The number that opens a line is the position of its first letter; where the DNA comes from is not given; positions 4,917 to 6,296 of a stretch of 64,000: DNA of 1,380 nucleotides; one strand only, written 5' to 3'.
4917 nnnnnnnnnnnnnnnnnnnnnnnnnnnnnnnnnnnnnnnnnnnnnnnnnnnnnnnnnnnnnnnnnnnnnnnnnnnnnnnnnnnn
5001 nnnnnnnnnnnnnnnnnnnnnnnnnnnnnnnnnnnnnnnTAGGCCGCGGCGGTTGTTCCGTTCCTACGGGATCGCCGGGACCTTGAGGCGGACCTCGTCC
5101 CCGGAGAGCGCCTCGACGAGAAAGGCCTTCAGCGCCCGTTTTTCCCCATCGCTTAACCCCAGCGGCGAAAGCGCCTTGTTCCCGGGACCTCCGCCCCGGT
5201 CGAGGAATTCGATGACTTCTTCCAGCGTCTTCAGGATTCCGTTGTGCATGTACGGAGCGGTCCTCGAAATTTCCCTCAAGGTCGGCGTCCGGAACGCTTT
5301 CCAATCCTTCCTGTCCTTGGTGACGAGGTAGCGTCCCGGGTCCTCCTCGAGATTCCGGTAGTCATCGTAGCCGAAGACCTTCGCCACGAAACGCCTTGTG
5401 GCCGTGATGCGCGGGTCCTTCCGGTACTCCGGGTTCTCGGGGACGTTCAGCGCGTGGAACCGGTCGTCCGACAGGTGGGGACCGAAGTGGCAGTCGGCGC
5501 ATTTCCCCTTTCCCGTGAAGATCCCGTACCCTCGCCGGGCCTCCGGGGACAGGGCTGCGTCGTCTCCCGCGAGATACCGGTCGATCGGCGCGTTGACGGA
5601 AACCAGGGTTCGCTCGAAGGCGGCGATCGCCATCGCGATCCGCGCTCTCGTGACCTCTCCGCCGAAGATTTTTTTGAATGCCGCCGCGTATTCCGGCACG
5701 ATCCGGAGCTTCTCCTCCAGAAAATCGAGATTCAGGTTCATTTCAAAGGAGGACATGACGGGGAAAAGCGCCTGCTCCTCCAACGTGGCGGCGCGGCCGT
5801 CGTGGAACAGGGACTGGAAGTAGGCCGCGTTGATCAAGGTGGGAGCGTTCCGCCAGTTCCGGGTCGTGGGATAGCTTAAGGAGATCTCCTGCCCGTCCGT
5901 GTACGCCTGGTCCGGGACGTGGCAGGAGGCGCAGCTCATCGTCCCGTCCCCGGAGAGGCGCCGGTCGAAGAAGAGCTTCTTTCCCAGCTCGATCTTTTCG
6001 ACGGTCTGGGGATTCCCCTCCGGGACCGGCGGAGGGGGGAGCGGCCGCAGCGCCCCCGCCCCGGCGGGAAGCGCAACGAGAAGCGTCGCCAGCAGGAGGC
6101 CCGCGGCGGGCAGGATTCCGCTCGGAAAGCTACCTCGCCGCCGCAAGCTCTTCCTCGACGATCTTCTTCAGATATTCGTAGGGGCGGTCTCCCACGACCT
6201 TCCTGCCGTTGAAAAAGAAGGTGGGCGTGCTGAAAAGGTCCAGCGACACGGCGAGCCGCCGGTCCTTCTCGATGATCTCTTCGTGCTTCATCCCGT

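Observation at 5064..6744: UxxC selenoprotein DsbA-like oxidoreductase plus di-heme cytochrome c peroxidase appended to a selenocysteine FDH operon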

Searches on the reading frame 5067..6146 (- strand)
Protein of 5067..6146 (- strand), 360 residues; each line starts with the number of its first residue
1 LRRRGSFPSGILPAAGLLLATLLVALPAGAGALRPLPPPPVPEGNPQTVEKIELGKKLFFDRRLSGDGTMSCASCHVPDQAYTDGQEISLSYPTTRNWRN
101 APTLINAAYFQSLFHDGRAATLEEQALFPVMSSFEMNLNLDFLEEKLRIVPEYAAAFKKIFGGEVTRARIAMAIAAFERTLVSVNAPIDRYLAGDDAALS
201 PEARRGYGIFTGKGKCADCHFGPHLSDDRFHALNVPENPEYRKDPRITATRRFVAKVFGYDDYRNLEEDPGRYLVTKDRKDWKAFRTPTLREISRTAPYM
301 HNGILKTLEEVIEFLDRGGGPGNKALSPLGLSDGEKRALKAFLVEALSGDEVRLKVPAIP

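Call 7: search_protein_families(library=pfam, proteins=[window:5067-6146:-])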
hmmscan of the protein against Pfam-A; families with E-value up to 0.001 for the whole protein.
window:5067-6146:- (360 aa): 3 families
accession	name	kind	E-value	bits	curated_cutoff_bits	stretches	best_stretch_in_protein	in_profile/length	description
PF03150.19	CCP_MauG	-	1.6e-51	175.3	25.6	1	50-196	2-148/149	Di-haem cytochrome c peroxidase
PF21419.2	RoxA-like_Cyt-c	-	0.00039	20.4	26.7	1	287-313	4-30/39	RoxA-like, cytochrome c-like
PF00034.26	Cytochrom_C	-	0.00088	21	21.3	0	53-109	2-35/90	Cytochrome c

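Call 29: search_solved_structures(query=window:5067-6146:-, show_alignments=2)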
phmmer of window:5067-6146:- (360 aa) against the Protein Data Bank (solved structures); distinct sequences matched with E-value up to 0.001: 30.
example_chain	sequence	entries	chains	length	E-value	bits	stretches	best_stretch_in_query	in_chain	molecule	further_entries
2c1u_A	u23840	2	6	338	6e-49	170.3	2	40-237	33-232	DI-HAEM CYTOCHROME C PEROXIDASE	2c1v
3hq6_A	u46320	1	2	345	1.5e-48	168.9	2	30-240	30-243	Cytochrome c551 peroxidase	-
4aal_A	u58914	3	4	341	5.7e-48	167.1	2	29-239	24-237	CYTOCHROME C551 PEROXIDASE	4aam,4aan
3hq9_A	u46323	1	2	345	7.6e-48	166.6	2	30-240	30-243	Cytochrome c551 peroxidase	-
3hq8_A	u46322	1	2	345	1.4e-47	165.7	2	30-240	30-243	Cytochrome c551 peroxidase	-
3hq7_A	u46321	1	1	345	1.9e-47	165.3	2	30-240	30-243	Cytochrome c551 peroxidase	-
4aao_A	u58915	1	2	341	2.8e-47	164.8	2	29-239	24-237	CYTOCHROME C551 PEROXIDASE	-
6e1c_A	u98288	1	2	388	1.8e-46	162.1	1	12-345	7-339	Di-heme enzyme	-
1iqc_A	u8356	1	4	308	3.5e-46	161.2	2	37-236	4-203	di-heme peroxidase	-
3o5c_A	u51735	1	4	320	3e-45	158.1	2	48-233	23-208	Cytochrome c551 peroxidase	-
1eb7_A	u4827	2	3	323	4e-45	157.7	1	32-360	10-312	CYTOCHROME C551 PEROXIDASE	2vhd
1nml_A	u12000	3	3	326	6.9e-45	156.9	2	33-236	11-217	di-haem cytochrome c peroxidase | Cytochrome c peroxidase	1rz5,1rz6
1zzh_A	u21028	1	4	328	2.6e-42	148.5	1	32-240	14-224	cytochrome c peroxidase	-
9qdt_A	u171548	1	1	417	1.8e-40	142.4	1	34-315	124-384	Probable cytochrome c peroxidase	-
6qkn_A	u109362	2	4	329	3.4e-39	138.2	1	29-316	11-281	Cytochrome-c peroxidase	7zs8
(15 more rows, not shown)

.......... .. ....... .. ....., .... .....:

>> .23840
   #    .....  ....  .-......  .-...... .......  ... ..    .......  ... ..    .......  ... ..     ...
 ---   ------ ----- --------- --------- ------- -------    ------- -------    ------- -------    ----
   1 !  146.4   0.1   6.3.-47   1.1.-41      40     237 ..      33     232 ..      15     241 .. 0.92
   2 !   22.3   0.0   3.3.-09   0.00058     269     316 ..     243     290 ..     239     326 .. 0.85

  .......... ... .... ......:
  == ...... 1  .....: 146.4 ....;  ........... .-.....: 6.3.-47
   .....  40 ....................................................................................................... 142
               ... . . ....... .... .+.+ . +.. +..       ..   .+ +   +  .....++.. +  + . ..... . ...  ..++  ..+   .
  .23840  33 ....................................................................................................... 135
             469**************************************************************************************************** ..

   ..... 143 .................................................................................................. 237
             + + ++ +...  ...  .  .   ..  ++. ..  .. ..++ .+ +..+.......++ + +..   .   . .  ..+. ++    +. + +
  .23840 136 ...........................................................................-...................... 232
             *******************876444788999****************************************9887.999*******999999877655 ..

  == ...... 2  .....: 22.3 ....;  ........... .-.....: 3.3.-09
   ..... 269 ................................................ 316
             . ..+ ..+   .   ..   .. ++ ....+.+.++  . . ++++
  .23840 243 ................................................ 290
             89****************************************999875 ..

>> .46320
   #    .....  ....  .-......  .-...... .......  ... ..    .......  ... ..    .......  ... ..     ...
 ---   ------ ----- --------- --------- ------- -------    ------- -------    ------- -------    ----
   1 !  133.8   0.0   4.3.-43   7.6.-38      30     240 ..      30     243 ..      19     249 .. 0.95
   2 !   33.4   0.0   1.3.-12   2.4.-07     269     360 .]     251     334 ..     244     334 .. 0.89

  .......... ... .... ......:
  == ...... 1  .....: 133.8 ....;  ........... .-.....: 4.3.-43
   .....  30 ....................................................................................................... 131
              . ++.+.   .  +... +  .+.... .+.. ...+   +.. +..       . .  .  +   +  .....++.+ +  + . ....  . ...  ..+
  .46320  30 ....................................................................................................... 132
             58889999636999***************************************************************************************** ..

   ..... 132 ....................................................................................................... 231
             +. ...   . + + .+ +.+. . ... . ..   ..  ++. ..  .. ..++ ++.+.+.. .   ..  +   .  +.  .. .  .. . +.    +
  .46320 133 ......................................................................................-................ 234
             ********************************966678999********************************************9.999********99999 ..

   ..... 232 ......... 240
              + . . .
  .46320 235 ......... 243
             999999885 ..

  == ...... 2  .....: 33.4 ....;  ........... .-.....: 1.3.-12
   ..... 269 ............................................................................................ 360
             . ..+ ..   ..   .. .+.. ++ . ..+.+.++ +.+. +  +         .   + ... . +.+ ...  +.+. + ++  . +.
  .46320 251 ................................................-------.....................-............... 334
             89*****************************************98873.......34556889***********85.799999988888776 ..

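Call 35: search_protein_families(library=ncbifam, proteins=[window:5067-6146:-], max_evalue=0.00001)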
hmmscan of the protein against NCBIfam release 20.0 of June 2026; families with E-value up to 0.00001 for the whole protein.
window:5067-6146:- (360 aa): 5 families
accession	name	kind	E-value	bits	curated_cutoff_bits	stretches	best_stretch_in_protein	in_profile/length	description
TIGR03791.1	TTQ_mauG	equivalog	6e-70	235.8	443.85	2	48-241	2-197/291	tryptophan tryptophylquinone biosynthesis enzyme MauG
TIGR04039.1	MXAN_0977_Heme2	hypoth_equivalog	1.7e-63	214.8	362.85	1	41-347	1-304/336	MbnH family di-heme enzyme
TIGR03981.2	SAM_quin_mod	hypoth_equivalog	2.7e-42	145.1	340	3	162-237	224-301/411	His-Xaa-Ser system-associated MauG-like protein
NF052341.1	hydrazine_gamma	equivalog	4.8e-08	32.3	625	0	173-313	171-309/339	hydrazine synthase subunit gamma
NF052342.1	hydrazine_BC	exception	7.7e-06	24.3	1250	0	46-313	413-660/690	hydrazine synthase subunit beta-gamma fusion subunit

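Call 48: find_encoding_contigs(protein=window:5067-6146:-, flank=3000, max_places=3)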
Protein seq(360 aa) (360 aa): no gene with exactly this product is on record in the collection.

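Call 77: find_homologous_proteins(query=window:5067-6146:-)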
Query window:5067-6146:- (360 aa): 7904 proteins with E <= 0.001 among 8000 candidates; the best 120 are listed.
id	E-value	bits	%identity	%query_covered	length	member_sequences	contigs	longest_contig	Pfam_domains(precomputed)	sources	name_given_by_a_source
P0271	1.2e-234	796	100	97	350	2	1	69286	PF03150.20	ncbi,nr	ncbi:MAG: cytochrome-c peroxidase [Deltaproteobacteria bacterium]|nr:cytochrome-c peroxidase [Deltap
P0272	1.7e-224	763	92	100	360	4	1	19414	PF03150.20,PF21419.3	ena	-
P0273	5.1e-202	689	86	88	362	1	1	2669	PF03150.20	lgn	-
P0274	5.3e-200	682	82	99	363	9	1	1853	PF03150.20,PF21419.3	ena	-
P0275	3.7e-195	666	83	95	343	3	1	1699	PF03150.20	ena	-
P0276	3.3e-194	663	83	91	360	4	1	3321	PF03150.20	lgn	-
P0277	7.5e-190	649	82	95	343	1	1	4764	PF03150.20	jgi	-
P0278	2.1e-188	644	78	100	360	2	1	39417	PF03150.20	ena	-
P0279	6.0e-186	636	80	95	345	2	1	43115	PF03150.20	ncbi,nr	ncbi:MAG: cytochrome-c peroxidase [Deltaproteobacteria bacterium]|nr:cytochrome-c peroxidase [Deltap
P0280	3.5e-185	633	77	100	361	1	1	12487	PF03150.20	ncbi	-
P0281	2.3e-184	631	77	100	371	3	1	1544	PF03150.20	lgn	-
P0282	7.1e-184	629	76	100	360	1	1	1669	PF03150.20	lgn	-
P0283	9.9e-184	629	78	97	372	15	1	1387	PF03150.20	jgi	jgi:cytochrome c peroxidase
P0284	6.0e-182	623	79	95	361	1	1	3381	PF03150.20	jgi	jgi:cytochrome c peroxidase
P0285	7.8e-180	616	76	100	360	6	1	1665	PF03150.20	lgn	-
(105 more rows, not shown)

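Call 78: find_encoding_contigs(protein=P0271, flank=2500, max_places=2)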
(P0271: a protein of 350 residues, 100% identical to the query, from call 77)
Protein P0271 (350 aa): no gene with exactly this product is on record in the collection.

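Call 79: list_cluster_members(proteins=[P0271, P0018, P0024])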
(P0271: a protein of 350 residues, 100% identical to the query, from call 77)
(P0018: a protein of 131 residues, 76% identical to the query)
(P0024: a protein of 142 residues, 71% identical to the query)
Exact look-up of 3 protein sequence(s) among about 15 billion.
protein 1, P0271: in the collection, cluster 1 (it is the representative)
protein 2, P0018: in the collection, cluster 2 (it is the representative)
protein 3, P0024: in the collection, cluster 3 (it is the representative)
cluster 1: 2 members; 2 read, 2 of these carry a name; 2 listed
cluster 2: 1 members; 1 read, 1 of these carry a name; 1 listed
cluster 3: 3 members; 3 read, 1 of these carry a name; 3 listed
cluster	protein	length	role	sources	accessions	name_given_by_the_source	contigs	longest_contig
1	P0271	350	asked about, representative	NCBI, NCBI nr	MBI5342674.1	MAG: cytochrome-c peroxidase [Deltaproteobacteria bacterium] | cytochrome-c peroxidase [Deltaproteobacteria bacterium]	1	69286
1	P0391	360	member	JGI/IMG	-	cytochrome c peroxidase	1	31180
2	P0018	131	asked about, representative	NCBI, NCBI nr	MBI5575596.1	MAG: thioredoxin domain-containing protein [Deltaproteobacteria bacterium] | thioredoxin domain-containing protein [Deltaproteobacteria bacterium]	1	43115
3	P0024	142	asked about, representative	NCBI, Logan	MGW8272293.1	MAG: DsbA family protein [Thermodesulfovibrionales bacterium]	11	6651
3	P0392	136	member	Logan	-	-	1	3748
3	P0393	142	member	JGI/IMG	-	-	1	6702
